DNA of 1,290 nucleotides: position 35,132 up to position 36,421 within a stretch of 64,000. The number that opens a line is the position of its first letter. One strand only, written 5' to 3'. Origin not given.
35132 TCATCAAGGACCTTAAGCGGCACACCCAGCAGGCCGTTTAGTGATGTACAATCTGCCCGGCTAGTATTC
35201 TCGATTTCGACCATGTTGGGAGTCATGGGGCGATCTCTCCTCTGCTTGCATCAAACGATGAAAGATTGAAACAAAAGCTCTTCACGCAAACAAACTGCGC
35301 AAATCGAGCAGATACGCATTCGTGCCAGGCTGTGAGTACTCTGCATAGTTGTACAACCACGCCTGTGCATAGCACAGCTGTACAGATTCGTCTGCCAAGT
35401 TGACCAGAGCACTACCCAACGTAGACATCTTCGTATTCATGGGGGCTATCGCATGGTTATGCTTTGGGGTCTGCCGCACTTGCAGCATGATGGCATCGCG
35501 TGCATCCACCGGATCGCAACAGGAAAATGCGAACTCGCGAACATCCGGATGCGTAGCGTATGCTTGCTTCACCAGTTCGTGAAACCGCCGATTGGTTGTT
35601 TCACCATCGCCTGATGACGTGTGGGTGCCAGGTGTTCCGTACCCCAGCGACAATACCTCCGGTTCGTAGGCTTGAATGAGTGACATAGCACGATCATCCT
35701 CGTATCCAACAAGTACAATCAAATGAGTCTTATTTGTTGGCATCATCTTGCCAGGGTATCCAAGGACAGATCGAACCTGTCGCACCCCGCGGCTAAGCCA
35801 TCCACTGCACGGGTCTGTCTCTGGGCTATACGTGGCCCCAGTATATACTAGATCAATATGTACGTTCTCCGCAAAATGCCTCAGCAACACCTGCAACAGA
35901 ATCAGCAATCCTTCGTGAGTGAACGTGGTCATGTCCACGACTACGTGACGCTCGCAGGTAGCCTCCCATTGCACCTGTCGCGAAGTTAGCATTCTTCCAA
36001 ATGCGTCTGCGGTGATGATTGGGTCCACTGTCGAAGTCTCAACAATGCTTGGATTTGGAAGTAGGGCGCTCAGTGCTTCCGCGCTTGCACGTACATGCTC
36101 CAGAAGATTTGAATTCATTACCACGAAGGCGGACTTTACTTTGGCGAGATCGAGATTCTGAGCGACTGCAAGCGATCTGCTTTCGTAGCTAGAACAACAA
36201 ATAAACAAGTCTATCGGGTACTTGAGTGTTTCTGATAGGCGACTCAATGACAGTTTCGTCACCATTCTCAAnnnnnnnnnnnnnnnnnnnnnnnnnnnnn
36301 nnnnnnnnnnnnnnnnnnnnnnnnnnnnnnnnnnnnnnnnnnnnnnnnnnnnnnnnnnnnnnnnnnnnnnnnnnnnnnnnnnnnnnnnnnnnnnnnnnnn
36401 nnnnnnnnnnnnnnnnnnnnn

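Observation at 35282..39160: Overlapping three-gene operon HD phosphohydrolase / P-loop NTPase / 329-aa unknown: second candidate defence module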

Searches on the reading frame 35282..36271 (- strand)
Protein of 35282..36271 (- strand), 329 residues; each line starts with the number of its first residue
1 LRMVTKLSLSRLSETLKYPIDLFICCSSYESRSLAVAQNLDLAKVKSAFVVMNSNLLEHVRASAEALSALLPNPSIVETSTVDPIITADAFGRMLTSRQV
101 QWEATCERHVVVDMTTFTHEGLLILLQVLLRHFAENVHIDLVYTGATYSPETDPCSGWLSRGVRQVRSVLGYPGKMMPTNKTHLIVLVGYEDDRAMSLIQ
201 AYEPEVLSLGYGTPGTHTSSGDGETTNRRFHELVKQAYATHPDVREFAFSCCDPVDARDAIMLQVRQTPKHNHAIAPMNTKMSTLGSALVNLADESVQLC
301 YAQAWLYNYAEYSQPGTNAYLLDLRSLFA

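Call 3: search_protein_families(library=pfam, proteins=[window:35282-36271:-], max_evalue=1)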
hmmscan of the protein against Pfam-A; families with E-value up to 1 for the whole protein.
window:35282-36271:- (329 aa): 0 families

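Call 4: search_protein_families(library=padloc, proteins=[window:35282-36271:-], max_evalue=1)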
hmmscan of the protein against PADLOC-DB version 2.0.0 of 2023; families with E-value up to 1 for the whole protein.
window:35282-36271:- (329 aa): 10 families
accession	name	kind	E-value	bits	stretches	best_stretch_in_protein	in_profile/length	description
PDLC01917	CARF6--CARF_CARF_CARF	-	4.8e-79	263.8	1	9-328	6-306/308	-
PDLC01911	CARF6--CARF_CARF_CARF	-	1e-17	62.5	1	8-324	12-320/325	-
PDLC01922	CARF6--CARF_CARF_CARF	-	1.7e-15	55.2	1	19-309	14-281/295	-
PDLC01915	CARF6--CARF_CARF_CARF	-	4.3e-14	50.7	1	13-297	12-266/297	-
PDLC01914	CARF6--CARF_CARF_CARF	-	4e-11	40.9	1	101-295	90-276/311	-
PDLC01912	CARF6--CARF_CARF_CARF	-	4.4e-09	34.1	1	6-216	7-205/312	-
PDLC01913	CARF6--CARF_CARF_CARF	-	1e-06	26.2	1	102-302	81-279/305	-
PDLC01918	CARF6--CARF_CARF_CARF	-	1.3e-06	26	1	97-206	79-184/298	-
PDLC01920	CARF6--CARF_CARF_CARF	-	1e-05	23.1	1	104-301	76-273/297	-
PDLC01921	CARF6--CARF_CARF_CARF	-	0.0015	15.9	1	20-237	15-213/298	-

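Call 5: search_protein_families(library=ncbifam, proteins=[window:35282-36271:-], max_evalue=1)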
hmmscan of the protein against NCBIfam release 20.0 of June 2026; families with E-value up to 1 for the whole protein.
window:35282-36271:- (329 aa): 0 families

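Call 20: find_homologous_proteins(query=window:35282-36271:-)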
Query window:35282-36271:- (329 aa): 394 proteins with E <= 0.001 among 3638 candidates; the best 120 are listed.
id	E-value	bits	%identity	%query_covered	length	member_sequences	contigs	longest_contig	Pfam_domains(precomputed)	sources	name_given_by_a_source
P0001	1.6e-80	289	46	99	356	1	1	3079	-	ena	-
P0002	3.4e-80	288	45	99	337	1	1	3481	-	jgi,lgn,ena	-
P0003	5.6e-79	284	45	99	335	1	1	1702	-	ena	-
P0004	1.0e-76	276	46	99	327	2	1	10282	-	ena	-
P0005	2.3e-76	275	45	100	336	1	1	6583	-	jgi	-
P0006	2.8e-76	275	47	96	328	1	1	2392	-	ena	-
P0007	5.9e-76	274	43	98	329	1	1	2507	-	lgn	-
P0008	1.8e-75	272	43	98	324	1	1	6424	-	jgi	jgi:hypothetical protein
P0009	1.8e-75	272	45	97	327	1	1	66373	-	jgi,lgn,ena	-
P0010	2.1e-75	272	43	97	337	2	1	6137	-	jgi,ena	-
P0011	3.7e-75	271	44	99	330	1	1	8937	-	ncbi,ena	-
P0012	3.9e-75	271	44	99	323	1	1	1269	-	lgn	-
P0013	4.9e-75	271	45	98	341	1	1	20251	-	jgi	jgi:hypothetical protein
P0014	5.5e-75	271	43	97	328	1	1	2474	-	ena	-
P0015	1.2e-74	270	45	98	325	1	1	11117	-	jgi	-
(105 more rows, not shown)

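Call 22: find_related_loci(query=A1, collection=genome_contigs, flank=8000)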
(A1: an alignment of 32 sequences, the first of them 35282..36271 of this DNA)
Query A1 (329 aa) in genome_contigs; peptide patterns used: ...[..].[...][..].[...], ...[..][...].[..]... (x = any residue, [..] = any of these).
296 stretches matched a pattern; 180 encode a relative of the query (tblastn E <= 1e-3); the best 80 are kept; 80 distinct loci.
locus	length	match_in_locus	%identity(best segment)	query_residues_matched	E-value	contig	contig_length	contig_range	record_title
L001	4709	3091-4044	43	9-329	5e-80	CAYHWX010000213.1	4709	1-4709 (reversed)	MAG TPA_asm: uncultured Vicingus sp. isolate ERP119705_co15_575 genome assembly, contig: NODE_24892_length_4709_cov_7.15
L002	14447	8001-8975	43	1-328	3e-78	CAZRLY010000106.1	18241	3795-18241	MAG TPA_asm: uncultured bacterium isolate binchicken_co97_140 genome assembly, contig: NODE_12519_length_18241_cov_6.447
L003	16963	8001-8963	42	6-329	1e-73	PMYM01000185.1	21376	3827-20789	MAG: Phycisphaerales bacterium isolate fen_1344 73.20110800_E2D.65_contig_7047, whole genome shotgun sequence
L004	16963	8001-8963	43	4-328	5e-73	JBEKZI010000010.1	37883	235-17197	MAG: Phycisphaerae bacterium isolate SPRUCE 695 SPRUCE_695_10, whole genome shotgun sequence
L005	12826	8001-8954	39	4-324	5e-73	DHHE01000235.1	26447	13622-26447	MAG TPA_asm: bacterium UBP2_UBA4780 isolate UBA4780 UBA4780_contig_167, whole genome shotgun sequence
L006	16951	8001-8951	42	4-324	1e-72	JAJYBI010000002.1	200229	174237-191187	MAG: Deltaproteobacteria bacterium isolate BP8.bin75 NODE_68_length_200229_cov_2.326284, whole genome shotgun sequence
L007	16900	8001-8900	43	22-324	3e-72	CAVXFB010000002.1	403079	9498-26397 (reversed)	MAG: uncultured Planctomycetaceae bacterium isolate MFD02416.bin.1.136 genome assembly, contig: contig_28579, whole geno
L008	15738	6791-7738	40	6-324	2e-71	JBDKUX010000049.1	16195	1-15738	MAG: Smithella sp. isolate 8_bin.29 c_000000339951, whole genome shotgun sequence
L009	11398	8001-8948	41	6-327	5e-69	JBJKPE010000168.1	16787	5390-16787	MAG: Thermodesulfovibrionales bacterium isolate Bin_113 S1Ck127_2893903_flag_0_multi_24.0000_len_16787, whole genome sho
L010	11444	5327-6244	41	6-320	8e-68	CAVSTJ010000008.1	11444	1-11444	MAG: uncultured Acidobacteriaceae bacterium isolate MFD09671.bin.2.138 genome assembly, contig: contig_53444, whole geno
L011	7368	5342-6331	38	3-324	8e-68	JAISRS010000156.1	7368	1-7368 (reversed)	MAG: Prevotellaceae bacterium isolate Kf353_bin76 k119_1671788, whole genome shotgun sequence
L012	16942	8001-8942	40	6-324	6e-67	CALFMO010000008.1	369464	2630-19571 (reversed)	MAG TPA_asm: uncultured Acidobacteriaceae bacterium isolate SRR5457059_bin.63_CONCOCT_v1.1_MAG genome assembly, contig:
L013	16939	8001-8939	41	4-323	2e-66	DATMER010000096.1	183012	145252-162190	MAG TPA_asm: Thermoanaerobaculia bacterium isolate SMAG_U13441 k141_4409802, whole genome shotgun sequence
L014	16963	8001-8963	38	3-324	2e-66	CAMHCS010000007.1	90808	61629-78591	MAG: uncultured Selenomonadales bacterium isolate SRR11784291_bin.32_metaWRAP_v1.3_MAG genome assembly, contig: ERZ12202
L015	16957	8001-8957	40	4-324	4e-66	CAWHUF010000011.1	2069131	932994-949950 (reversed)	MAG: uncultured Acidobacteriota bacterium isolate MFD03066.bin.1.255 genome assembly, contig: contig_4016, whole genome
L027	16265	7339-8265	40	1-313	5e-60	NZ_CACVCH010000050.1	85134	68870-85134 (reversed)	Magnetospirillum sp. SS-4, whole genome shotgun sequence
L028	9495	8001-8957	39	6-325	2e-59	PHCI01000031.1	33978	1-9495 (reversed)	MAG: Betaproteobacteria bacterium HGW-Betaproteobacteria-3 08E140C01_10kDa_scaffold_350, whole genome shotgun sequence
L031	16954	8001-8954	39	1-324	3e-58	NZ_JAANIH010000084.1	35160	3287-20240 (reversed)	Bradyrhizobium campsiandrae strain INPA 394B NODE_84_length_35160_cov_36.665972, whole genome shotgun sequence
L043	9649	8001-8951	33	4-325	2e-56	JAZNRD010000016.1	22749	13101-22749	MAG: Acutalibacteraceae bacterium isolate T1900044819_TS20190285.MAGScoT_cleanbin_000005 SGB_2835_k141_1341100, whole ge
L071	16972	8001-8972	29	3-329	1e-47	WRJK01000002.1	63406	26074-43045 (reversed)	MAG: Clostridiales bacterium isolate Nt197P3bin80 Ga0082212_10000403, whole genome shotgun sequence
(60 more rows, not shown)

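Call 33: search_solved_structures(query=A1, max_evalue=10)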
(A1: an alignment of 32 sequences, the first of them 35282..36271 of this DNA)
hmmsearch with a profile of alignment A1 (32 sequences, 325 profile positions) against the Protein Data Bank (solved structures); distinct sequences matched with E-value up to 10: 11.
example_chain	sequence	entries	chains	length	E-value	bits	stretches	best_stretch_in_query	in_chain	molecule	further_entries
8pjv_A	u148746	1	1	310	7.3e-12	48.3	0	265-285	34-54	SAKe6DR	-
8pjt_A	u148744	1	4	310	7.3e-12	48.3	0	265-285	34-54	SAKe6DEref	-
7on8_A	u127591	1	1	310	6.9e-11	45.1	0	268-285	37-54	SAKe6AR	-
8pjz_A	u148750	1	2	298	2.1e-09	40.2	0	265-285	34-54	SAKe6EEtal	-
8pjx_A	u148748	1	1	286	0.00032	23.2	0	266-285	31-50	SAKe6FR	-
8pju_A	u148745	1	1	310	0.017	17.5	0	270-285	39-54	SAKe6DEtal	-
2gw1_A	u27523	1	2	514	0.25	13.7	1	218-271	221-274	Mitochondrial precursor proteins import receptor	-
6w1s_L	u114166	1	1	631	0.29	13.4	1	8-83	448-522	Mediator of RNA polymerase II transcription subunit 17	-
8t1i_L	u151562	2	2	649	0.3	13.4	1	8-83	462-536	Mediator of RNA polymerase II transcription subunit 17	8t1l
8pjw_A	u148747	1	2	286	0.42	12.9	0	265-285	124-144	SAKe6FE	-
7emf_Q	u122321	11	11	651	0.86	11.9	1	8-82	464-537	Mediator of RNA polymerase II transcription subunit 17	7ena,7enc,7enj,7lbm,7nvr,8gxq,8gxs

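Call 43: predict_structure(alignment_id=A1)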
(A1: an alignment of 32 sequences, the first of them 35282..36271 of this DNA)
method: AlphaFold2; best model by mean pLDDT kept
length: 329 residues; sequences in the alignment: 32
mean_pLDDT: 89.4   pTM: 0.90
mean pLDDT of the five models: 89.4, 88.7, 85.8, 84.2, 83.4
residues with pLDDT >= 90: 208; 70-90: 94; 50-70: 27; < 50: 0
segments of 3 or more residues with pLDDT < 50: none
pLDDT, mean of each block of 10 residues (from residue 1): 89 95 96 96 97 96 98 97 94 83 79 96 95 87 86 66 84 70 91 87 93 89 72 83 91 97 96 94 96 92 86 89 92
secondary structure, 60 per line:
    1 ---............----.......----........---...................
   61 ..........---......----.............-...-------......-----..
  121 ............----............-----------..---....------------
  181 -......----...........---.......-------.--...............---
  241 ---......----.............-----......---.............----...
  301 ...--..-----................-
elements in order: E4-8 H9-15 E20-26 H31-38 E45-53 H54-70 E74-79 H84-96 E108-113 H119-132 E137-148 E165-168 E182-187 H192-202 E206-212 H223-237 E244-249 H254-266 E272-277 H281-293 E298-303 E313-323 H324-328

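Call 62: search_protein_families(library=pfam, proteins=[L028:1530-3419:+, L028:3409-4275:+, L028:4277-5047:+, L043:1334-3685:+, L043:3696-4460:+, L027:4314-5153:+, L027:5135-5542:+, L002:2739-4832:-, L005:3065-3778:+, L071:7312-7899:+], max_evalue=0.001)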
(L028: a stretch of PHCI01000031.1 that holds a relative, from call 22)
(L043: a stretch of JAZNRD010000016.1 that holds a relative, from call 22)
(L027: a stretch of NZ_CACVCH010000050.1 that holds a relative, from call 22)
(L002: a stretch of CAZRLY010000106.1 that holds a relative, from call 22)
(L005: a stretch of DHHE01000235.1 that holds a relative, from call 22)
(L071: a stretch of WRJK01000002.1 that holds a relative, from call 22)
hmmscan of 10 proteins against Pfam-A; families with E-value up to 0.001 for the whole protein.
L028:1530-3419:+ (629 aa): 0 families

L028:3409-4275:+ (288 aa): 0 families

L028:4277-5047:+ (256 aa): 1 family
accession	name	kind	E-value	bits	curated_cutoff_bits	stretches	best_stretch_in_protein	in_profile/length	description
PF19866.4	DUF6339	-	3.2e-46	157.7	23.2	1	66-245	2-174/175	Family of unknown function (DUF6339)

L043:1334-3685:+ (783 aa): 0 families

L043:3696-4460:+ (254 aa): 0 families

L027:4314-5153:+ (279 aa): 0 families

L027:5135-5542:+ (135 aa): 0 families

L002:2739-4832:- (697 aa): 10 families
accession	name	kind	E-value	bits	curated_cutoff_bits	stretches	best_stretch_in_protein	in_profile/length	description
PF00023.36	Ank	-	5e-26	89.8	21.1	3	313-345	1-33/33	Ankyrin repeat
PF12796.13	Ank_2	-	1.4e-22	80.5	27.3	2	241-344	1-90/90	Ankyrin repeats (3 copies)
PF13857.12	Ank_5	-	4.2e-21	75.2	27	3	300-353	1-55/56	Ankyrin repeats (many copies)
PF13637.12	Ank_4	-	3.2e-19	69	22.7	2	285-334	1-50/50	Ankyrin repeats (many copies)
PF13606.12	Ank_3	-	1.6e-16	58.9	22.3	1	313-341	1-29/30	Ankyrin repeat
PF08281.18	Sigma70_r4_2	-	5.4e-13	48.8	25.7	1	157-209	2-54/54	Sigma-70, region 4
PF04542.20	Sigma70_r2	-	4.8e-11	42.7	24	1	61-126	1-68/71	Sigma-70 region 2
PF18765.7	Polbeta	-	6e-11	42.8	26.9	1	404-496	5-92/93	Polymerase beta, Nucleotidyltransferase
PF01909.29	NTP_transf_2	-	2.4e-06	28.3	21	1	401-444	3-46/93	Nucleotidyltransferase domain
PF04545.22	Sigma70_r4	-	1.6e-05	24.8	24.1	1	162-197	1-36/50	Sigma-70, region 4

L005:3065-3778:+ (237 aa): 1 family
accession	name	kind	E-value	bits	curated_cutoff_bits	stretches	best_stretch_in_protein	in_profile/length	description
PF01541.30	GIY-YIG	-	4.6e-06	27.3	22.6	1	54-114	2-61/78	GIY-YIG catalytic domain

L071:7312-7899:+ (195 aa): 1 family
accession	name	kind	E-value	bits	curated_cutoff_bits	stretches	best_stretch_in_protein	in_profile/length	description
PF04079.22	SMC_ScpB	-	3e-52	176.9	27.4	1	10-168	2-160/160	Segregation and condensation complex subunit ScpB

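Call 64: search_protein_families(library=pfam, alignment_id=A1, max_evalue=1)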
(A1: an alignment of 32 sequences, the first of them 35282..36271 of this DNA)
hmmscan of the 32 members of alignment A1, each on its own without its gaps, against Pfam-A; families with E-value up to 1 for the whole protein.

A. member 1, window:35282-36271:- (329 aa): 0 families

B. families by the number of members that match (of 32 scanned): 14 families
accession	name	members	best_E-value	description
PF19810.5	HFX_2341_N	26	5.2e-06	HFX_2341-like, N-terminal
PF02430.21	AMA-1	2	0.014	Apical membrane antigen 1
PF01012.27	ETF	2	0.053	Electron transfer flavoprotein domain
PF04748.18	Polysacc_deac_2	2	0.093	Divergent polysaccharide deacetylase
PF00325.26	Crp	1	0.023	Bacterial regulatory proteins, crp family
PF16506.10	DiSB-ORF2_chro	1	0.053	Putative virion glycoprotein of insect viruses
PF14014.11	DUF4230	1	0.067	Protein of unknown function (DUF4230)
PF20141.4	Island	1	0.092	Brassinosteroid receptor island domain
PF10391.15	DNA_pol_lambd_f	1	0.1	Fingers domain of DNA polymerase lambda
PF02197.22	RIIa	1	0.11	Regulatory subunit of type II PKA R-subunit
PF22423.2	AmyB_C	1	0.11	Alpha-amylase-like, C-terminal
PF22662.2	Csa3_N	1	0.13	Csa3 CRISPR-associated Rossmann-like domain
PF20186.3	DUF6549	1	0.15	Family of unknown function (DUF6549)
PF06745.19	ATPase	1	0.22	KaiC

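Call 80: search_protein_representatives(alignment_id=A1)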
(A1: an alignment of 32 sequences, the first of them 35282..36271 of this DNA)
Query: 32 sequences, 325 profile positions. Proteins with E-value up to 0.001 (for the whole library): 1773; up to 1e-10: 1037; up to 1e-30: 516. The best 150 are listed.
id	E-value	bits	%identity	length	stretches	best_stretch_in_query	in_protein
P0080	1.5e-137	474.5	-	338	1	1-323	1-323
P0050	4.0e-131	453.4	-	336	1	1-324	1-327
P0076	1.8e-129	448.0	-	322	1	1-320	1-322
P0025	1.7e-125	434.9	-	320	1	2-324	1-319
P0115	3.0e-125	434.1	-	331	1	3-324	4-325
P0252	9.6e-124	429.1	-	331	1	3-323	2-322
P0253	1.1e-120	419.1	-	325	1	1-324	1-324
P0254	1.3e-120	418.9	-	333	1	1-323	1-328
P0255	6.8e-120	416.5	-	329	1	1-324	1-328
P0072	9.8e-119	412.7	-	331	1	1-323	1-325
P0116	1.8e-118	411.8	-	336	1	1-324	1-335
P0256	3.4e-118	410.9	-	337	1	1-324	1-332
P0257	1.0e-117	409.3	-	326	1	5-321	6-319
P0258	9.5e-117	406.1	-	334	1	3-321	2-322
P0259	2.3e-115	401.6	-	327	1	1-322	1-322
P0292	1.5e-103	362.7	-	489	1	5-323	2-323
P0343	1.7e-93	329.7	-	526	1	57-321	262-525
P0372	1.0e-89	317.3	-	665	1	5-319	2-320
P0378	1.7e-88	313.3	-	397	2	151-320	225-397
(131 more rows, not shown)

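Call 81: search_protein_families(library=pfam, proteins=[P0372, P0292, P0343, P0378, L031:8102-10042:+], max_evalue=0.001)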
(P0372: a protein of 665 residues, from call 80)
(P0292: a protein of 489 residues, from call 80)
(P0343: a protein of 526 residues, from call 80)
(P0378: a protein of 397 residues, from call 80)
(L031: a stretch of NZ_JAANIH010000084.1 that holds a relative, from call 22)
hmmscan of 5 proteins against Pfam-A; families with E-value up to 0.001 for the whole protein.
P0372 (665 aa): 2 families
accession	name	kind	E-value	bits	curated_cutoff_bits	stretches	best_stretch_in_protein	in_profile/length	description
PF13424.12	TPR_12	-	1.4e-05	25.6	30.1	0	415-474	6-74/77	Tetratricopeptide repeat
PF07719.23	TPR_2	-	0.00016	21.9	27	0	449-474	5-30/34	Tetratricopeptide repeat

P0292 (489 aa): 1 family
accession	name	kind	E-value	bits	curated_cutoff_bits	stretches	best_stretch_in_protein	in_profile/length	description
PF02518.31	HATPase_c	-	2.5e-15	57.3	26.4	1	383-483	5-109/111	Histidine kinase-, DNA gyrase B-, and HSP90-like ATPase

P0343 (526 aa): 1 family
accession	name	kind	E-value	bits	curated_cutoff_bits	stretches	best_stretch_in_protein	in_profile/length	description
PF24389.1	ORC-CDC6-like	-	7.1e-40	137.7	27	1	10-287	1-271/571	ORC-CDC6-like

P0378 (397 aa): 0 families

L031:8102-10042:+ (646 aa): 1 family
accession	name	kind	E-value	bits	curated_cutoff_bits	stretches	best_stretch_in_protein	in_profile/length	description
PF00145.23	DNA_methylase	-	2.2e-57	195.4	22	1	302-644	4-323/324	C-5 cytosine-specific DNA methylase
